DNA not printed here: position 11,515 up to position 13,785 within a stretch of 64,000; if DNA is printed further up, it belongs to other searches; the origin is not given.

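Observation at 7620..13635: Salvage operon ending in an 841-aa two-module ATP-grasp ligase and starting with a PRT-HAD fusion of unknown N-domain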

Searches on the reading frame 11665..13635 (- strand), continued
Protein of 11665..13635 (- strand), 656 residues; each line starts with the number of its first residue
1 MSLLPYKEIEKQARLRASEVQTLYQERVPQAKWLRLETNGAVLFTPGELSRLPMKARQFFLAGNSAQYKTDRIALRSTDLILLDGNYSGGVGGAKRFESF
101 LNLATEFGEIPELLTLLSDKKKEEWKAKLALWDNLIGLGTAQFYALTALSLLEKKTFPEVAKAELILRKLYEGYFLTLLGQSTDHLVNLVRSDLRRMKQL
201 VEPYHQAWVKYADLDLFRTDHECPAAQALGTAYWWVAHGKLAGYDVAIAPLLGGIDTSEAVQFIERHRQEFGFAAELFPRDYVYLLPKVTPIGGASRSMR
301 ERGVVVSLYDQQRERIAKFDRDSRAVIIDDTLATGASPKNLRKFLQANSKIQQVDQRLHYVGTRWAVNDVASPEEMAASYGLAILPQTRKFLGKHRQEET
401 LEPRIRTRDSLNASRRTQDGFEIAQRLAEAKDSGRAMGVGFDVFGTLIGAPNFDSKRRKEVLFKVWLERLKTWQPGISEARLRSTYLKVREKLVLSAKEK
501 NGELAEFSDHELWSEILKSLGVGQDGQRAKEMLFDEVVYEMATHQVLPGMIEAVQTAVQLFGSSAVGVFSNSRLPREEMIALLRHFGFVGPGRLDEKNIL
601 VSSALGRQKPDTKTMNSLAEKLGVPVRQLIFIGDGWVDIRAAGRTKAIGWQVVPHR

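Call 85: search_solved_structures(query=A3, max_evalue=0.000001, show_alignments=2)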
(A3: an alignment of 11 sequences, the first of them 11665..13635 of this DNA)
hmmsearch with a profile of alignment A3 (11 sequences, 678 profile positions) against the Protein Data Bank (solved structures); distinct sequences matched with E-value up to 0.000001: 2.
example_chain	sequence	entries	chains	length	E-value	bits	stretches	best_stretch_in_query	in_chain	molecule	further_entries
2hsz_A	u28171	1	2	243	1.4e-08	36.6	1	553-658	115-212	novel predicted phosphatase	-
7shg_A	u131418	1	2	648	2.1e-07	32.8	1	443-643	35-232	Ribofuranosyl transferase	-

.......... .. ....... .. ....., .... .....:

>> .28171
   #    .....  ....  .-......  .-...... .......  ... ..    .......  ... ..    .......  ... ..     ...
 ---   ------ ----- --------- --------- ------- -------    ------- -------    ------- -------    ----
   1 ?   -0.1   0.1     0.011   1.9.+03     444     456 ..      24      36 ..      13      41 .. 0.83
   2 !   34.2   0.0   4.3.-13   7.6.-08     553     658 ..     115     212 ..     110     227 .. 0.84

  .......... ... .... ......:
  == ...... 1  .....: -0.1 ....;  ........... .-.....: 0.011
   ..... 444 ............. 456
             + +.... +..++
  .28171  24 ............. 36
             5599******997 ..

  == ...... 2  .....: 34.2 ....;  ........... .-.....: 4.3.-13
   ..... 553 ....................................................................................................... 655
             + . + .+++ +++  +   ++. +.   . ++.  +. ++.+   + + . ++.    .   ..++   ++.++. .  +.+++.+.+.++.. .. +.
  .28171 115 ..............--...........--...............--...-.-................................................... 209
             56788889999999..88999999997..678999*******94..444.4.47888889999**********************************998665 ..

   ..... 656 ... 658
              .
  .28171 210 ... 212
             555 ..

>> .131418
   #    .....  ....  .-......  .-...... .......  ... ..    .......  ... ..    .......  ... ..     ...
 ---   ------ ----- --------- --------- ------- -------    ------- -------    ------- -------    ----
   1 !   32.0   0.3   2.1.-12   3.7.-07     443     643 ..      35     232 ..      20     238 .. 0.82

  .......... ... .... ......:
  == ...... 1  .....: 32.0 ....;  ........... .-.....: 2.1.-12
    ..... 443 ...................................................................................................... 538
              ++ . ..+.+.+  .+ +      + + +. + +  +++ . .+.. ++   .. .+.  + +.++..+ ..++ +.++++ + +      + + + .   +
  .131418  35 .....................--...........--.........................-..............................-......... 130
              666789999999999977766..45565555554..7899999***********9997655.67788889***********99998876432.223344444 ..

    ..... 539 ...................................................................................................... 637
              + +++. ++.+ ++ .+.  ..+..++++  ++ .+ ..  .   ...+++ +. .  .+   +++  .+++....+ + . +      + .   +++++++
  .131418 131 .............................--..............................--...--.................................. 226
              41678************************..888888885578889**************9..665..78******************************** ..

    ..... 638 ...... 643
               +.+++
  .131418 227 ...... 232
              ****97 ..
